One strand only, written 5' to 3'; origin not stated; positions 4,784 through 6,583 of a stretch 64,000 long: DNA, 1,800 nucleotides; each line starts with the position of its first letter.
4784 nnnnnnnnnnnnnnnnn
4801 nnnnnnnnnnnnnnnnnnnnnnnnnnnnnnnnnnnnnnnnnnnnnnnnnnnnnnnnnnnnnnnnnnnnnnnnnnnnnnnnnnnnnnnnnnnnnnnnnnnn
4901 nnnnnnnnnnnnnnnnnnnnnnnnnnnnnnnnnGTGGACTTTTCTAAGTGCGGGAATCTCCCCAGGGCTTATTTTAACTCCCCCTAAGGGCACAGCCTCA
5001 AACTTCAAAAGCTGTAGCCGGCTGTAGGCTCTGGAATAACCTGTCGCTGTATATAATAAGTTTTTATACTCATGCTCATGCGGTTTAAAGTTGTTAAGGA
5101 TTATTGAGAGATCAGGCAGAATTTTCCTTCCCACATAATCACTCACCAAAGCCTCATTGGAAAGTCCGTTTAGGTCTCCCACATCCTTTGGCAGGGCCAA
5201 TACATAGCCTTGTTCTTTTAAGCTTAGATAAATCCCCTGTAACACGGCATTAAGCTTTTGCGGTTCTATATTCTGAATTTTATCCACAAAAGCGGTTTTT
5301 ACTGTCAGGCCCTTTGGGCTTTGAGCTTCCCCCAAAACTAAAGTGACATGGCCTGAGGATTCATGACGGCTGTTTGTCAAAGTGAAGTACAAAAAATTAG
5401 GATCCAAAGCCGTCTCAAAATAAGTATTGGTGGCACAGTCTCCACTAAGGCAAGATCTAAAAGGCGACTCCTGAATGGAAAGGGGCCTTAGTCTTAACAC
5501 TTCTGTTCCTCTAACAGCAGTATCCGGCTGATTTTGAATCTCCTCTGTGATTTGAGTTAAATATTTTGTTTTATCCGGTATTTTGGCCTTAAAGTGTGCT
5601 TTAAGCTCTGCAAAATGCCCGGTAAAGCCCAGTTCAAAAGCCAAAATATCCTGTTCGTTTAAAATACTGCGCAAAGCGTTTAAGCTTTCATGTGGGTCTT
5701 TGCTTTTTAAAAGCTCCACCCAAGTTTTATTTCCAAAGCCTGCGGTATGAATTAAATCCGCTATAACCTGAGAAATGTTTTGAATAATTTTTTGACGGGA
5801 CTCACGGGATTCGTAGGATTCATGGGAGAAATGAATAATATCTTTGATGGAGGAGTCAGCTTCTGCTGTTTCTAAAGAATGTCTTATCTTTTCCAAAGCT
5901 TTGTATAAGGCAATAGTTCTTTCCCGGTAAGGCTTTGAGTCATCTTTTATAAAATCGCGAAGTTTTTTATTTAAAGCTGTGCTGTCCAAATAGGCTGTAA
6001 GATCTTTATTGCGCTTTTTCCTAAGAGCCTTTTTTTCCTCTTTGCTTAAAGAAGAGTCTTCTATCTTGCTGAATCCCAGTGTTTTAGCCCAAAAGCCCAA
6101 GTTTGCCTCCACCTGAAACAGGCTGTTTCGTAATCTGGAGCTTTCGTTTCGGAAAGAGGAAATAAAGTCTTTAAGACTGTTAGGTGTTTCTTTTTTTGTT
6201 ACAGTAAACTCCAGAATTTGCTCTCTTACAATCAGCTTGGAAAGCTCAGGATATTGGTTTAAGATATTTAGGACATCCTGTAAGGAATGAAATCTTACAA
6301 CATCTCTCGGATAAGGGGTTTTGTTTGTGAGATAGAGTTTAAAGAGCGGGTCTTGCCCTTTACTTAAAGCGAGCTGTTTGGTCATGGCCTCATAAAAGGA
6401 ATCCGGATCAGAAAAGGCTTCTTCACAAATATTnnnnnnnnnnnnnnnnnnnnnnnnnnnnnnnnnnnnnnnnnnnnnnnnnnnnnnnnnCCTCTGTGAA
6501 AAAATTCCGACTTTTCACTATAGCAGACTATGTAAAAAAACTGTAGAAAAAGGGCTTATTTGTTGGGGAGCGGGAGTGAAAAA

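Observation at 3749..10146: Family of large secreted proteins with conserved Cys/His-containing N-domain and C-terminal ankyrin repeats; two copies in a recent tandem duplication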

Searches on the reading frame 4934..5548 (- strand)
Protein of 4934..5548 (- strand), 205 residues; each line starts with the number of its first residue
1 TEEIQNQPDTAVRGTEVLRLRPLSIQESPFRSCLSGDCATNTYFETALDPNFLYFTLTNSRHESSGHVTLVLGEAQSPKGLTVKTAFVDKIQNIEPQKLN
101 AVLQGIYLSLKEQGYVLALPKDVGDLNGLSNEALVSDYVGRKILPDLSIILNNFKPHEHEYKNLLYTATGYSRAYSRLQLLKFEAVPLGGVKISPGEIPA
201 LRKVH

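Call 34: search_solved_structures(query=A3, max_evalue=10)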
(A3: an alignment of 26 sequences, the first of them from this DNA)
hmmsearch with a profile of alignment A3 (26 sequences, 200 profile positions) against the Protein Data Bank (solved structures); distinct sequences matched with E-value up to 10: 7.
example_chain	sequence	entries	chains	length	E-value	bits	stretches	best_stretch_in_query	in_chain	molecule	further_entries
2m6u_A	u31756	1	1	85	0.24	13.9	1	74-108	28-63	Choline binding protein A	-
4k12_B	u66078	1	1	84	0.24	13.9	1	74-108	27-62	Choline binding protein A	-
7jm1_A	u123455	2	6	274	0.43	13.1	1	61-101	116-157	Aminocyclitol acetyltransferase ApmA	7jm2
7jm0_A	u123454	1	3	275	0.44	13.1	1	61-101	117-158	Aminocyclitol acetyltransferase ApmA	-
7uuj_A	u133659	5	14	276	0.44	13.1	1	61-101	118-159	Aminocyclitol acetyltransferase ApmA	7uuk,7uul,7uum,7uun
7uuo_A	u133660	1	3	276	0.73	12.3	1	61-101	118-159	Aminocyclitol acetyltransferase ApmA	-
6vvw_A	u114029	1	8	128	1.3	11.5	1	78-111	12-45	Tautomerase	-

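Call 40: search_protein_representatives(alignment_id=A3)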
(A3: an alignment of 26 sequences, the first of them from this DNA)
Query: 26 sequences, 200 profile positions. Proteins with E-value up to 0.001 (for the whole library): 309; up to 1e-10: 290; up to 1e-30: 257. The best 150 are listed.
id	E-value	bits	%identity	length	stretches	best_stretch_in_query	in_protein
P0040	1.3e-86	305.3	-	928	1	1-199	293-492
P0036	6.6e-86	303.1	-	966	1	1-199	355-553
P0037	5.5e-85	300.1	-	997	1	1-199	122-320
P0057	1.7e-84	298.5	-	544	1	1-199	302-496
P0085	8.4e-84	296.2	-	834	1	1-199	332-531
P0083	3.7e-83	294.1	-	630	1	1-199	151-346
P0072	5.6e-83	293.5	-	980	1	2-199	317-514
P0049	1.2e-82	292.4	-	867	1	1-198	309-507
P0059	4.8e-82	290.5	-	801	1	1-199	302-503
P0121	2.7e-81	288.0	-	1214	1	2-198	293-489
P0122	5.8e-81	286.9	-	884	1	2-199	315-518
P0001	1.3e-80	285.7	-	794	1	2-198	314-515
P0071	3.1e-80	284.6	-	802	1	3-197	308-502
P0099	4.2e-80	284.1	-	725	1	2-197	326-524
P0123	8.7e-80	283.1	-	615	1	2-198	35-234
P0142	6.3e-72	257.4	-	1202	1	1-195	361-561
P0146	3.2e-71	255.1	-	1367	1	11-199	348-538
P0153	4.2e-70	251.5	-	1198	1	3-199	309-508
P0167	1.2e-67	243.5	-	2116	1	3-198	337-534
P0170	8.3e-67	240.7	-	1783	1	2-197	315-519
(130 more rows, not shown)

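Call 42: predict_structure(alignment_id=A3)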
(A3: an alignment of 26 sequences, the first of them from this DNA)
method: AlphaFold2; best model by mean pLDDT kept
length: 205 residues; sequences in the alignment: 26
mean_pLDDT: 82.2   pTM: 0.81
mean pLDDT of the five models: 82.2, 82.1, 81.5, 81.0, 80.9
residues with pLDDT >= 90: 99; 70-90: 55; 50-70: 41; < 50: 10
segments of 3 or more residues with pLDDT < 50: 1-3, 7-11
pLDDT, mean of each block of 10 residues (from residue 1): 48 75 79 57 71 90 89 97 96 92 96 96 78 91 96 91 58 82 92 81 58
secondary structure, 60 per line:
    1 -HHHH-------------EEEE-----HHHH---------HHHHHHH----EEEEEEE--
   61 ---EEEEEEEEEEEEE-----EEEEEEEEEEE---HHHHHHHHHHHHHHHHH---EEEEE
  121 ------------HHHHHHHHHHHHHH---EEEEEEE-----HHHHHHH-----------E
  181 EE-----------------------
elements in order: H2-5 E19-22 H28-31 H41-47 E52-58 E64-76 E82-92 H96-112 E116-120 H133-146 E150-156 H162-168 E180-182
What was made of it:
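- The core-only model has pLDDT 82 (call 42).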

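Call 45: search_protein_families(library=pfam, proteins=[P0167, P0170, P0146, P0121, P0142, P0153], max_evalue=0.0001)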
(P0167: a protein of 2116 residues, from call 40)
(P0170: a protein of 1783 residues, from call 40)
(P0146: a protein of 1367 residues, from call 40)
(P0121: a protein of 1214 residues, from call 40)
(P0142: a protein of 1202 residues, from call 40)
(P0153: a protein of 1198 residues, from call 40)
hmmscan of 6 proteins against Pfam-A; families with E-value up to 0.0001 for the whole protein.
P0167 (2116 aa): 8 families
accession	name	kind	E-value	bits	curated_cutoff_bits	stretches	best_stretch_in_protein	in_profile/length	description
PF12796.13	Ank_2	-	1.6e-44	150.8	27.3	1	1048-1142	4-89/90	Ankyrin repeats (3 copies)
PF13637.12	Ank_4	-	1.2e-19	70.4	22.7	0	1091-1131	7-47/50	Ankyrin repeats (many copies)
PF00023.36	Ank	-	2.4e-18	65.7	21.1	0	1113-1142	1-29/33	Ankyrin repeat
PF13606.12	Ank_3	-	2.5e-17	61.4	22.3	0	1113-1142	1-29/30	Ankyrin repeat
PF10975.14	DUF2802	-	3.8e-08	33.8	33.5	0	1047-1074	26-52/68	Protein of unknown function (DUF2802)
PF13857.12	Ank_5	-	3.4e-07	30.9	27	0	1648-1669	15-36/56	Ankyrin repeats (many copies)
PF18915.5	DUF5667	-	5.3e-06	27.2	27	0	1040-1088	27-76/99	Domain of unknown function (DUF5667)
PF07736.16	CM_1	-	7.7e-05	23.5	27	0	1345-1379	16-50/116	Chorismate mutase type I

P0170 (1783 aa): 6 families
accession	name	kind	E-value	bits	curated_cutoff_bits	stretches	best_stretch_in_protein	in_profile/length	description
PF12796.13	Ank_2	-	1.5e-33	115.7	27.3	2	1263-1346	12-87/90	Ankyrin repeats (3 copies)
PF13606.12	Ank_3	-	1.7e-19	68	22.3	0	1494-1521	3-29/30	Ankyrin repeat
PF13637.12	Ank_4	-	1.7e-17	63.5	22.7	0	1254-1305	3-50/50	Ankyrin repeats (many copies)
PF00023.36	Ank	-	1.9e-13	50.3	21.1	0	1494-1521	3-29/33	Ankyrin repeat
PF13857.12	Ank_5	-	1.1e-08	35.7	27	0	1481-1521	5-43/56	Ankyrin repeats (many copies)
PF24521.3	Ank_KRIT1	-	1.8e-07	31.4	80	0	1486-1519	78-111/149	KRIT1 ankyrin-repeats domain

P0146 (1367 aa): 5 families
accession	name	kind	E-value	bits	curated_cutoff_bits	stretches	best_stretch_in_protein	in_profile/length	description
PF13857.12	Ank_5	-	3e-12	47.1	27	1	1288-1329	13-56/56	Ankyrin repeats (many copies)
PF12796.13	Ank_2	-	4.1e-12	46.9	27.3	0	1286-1343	26-81/90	Ankyrin repeats (3 copies)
PF13637.12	Ank_4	-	4.7e-12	46.3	22.7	0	1293-1341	1-49/50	Ankyrin repeats (many copies)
PF00023.36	Ank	-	6.4e-09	36.1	21.1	0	1210-1235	5-30/33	Ankyrin repeat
PF13606.12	Ank_3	-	5.3e-05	23.7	22.3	0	1291-1316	4-29/30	Ankyrin repeat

P0121 (1214 aa): 9 families
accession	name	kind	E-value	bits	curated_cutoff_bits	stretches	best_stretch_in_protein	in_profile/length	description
PF12796.13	Ank_2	-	6.2e-113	370.1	27.3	10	837-925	1-86/90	Ankyrin repeats (3 copies)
PF13637.12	Ank_4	-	1.7e-73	241.3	22.7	8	870-919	1-50/50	Ankyrin repeats (many copies)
PF00023.36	Ank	-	6.9e-71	230.6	21.1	1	1123-1153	3-33/33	Ankyrin repeat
PF13857.12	Ank_5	-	1.2e-65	217.1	27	7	980-1031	1-52/56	Ankyrin repeats (many copies)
PF13606.12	Ank_3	-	2.9e-61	195.7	22.3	1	1123-1150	3-30/30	Ankyrin repeat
PF23745.1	ANK_LRRK2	-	8e-16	58.5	27.5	0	1031-1104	35-108/130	LRRK2 ANK repeat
PF25508.1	TRPM2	-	2.1e-12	48.2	27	0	865-893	13-41/257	TRPM2-like domain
PF01250.22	Ribosomal_S6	-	4.3e-09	36.9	27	0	974-1006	22-54/90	Ribosomal protein S6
PF08032.17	SpoU_sub_bind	-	9.7e-05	23.1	22.8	0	1026-1050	3-26/76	RNA 2'-O ribose methyltransferase substrate binding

P0142 (1202 aa): 5 families
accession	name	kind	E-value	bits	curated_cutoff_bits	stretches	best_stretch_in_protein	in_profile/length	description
PF12796.13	Ank_2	-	5.5e-20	72.2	27.3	1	1007-1086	11-89/90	Ankyrin repeats (3 copies)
PF13857.12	Ank_5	-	4.2e-12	46.6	27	0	1123-1171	8-56/56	Ankyrin repeats (many copies)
PF13637.12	Ank_4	-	1.1e-11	45.1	22.7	0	1035-1077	8-50/50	Ankyrin repeats (many copies)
PF00023.36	Ank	-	2.9e-10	40.3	21.1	0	1057-1087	2-32/33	Ankyrin repeat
PF13606.12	Ank_3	-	2.4e-07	30.8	22.3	0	1056-1081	1-26/30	Ankyrin repeat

P0153 (1198 aa): 2 families
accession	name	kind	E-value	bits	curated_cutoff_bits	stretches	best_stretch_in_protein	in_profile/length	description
PF12796.13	Ank_2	-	2.1e-06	28.7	27.3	0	664-746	11-82/90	Ankyrin repeats (3 copies)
PF13637.12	Ank_4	-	8.2e-05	23.3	22.7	0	658-700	5-49/50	Ankyrin repeats (many copies)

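Call 57: search_protein_families(library=pfam, alignment_id=A3, max_evalue=10)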
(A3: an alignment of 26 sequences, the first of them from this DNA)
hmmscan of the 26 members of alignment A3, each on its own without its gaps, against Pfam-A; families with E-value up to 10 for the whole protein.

A. member 1, seq(205 aa): 0 families

B. families by the number of members that match (of 26 scanned): 12 families
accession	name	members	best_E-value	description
PF02657.20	SufE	3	0.056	Fe-S metabolism associated domain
PF22144.1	Fungal_virus_P2_C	1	0.047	Fungal virus Capsid protein, C-terminal domain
PF09968.15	DUF2202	1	0.05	Uncharacterized protein domain (DUF2202)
PF11217.13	DUF3013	1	0.073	Protein of unknown function (DUF3013)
PF13173.12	AAA_14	1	0.078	AAA domain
PF09504.16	RE_Bsp6I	1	0.08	Bsp6I restriction endonuclease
PF17961.7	Big_8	1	0.14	Bacterial Ig domain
PF25360.1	TPR_ATM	1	0.16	ATM-like, TPR repeats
PF04194.18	PDCD2_C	1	0.17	Programmed cell death protein 2, C-terminal putative domain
PF22848.2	ASD1_dom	1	0.18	Alpha-L-arabinofuranosidase 1 domain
PF02847.23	MA3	1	0.2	MA3 domain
PF19940.4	DUF6402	1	0.21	Family of unknown function (DUF6402)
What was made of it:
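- Pfam gave nothing even at E<=10 on 26 core sequences (call 57). Three core sequences gave weak SufE hits at E~0.06 (call 57), which are probably chance.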

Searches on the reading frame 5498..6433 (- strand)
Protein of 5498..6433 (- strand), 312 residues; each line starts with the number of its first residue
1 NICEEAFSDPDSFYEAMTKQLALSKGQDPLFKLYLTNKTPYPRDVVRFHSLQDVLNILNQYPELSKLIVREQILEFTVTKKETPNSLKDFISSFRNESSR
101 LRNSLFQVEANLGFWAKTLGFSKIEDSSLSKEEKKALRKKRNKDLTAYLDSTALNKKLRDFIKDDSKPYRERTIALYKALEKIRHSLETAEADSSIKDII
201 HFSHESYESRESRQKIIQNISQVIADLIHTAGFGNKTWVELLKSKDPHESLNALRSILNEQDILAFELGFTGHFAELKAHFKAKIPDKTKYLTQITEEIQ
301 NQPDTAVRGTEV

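Call 71: search_protein_families(library=pfam, proteins=[window:5498-6433:-], max_evalue=1)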
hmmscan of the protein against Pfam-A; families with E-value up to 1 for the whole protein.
seq(312 aa): 1 family
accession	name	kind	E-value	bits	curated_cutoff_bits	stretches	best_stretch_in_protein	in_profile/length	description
PF16173.10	DUF4874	-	0.16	12.1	30.1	0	254-308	99-155/159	Domain of unknown function (DUF4874)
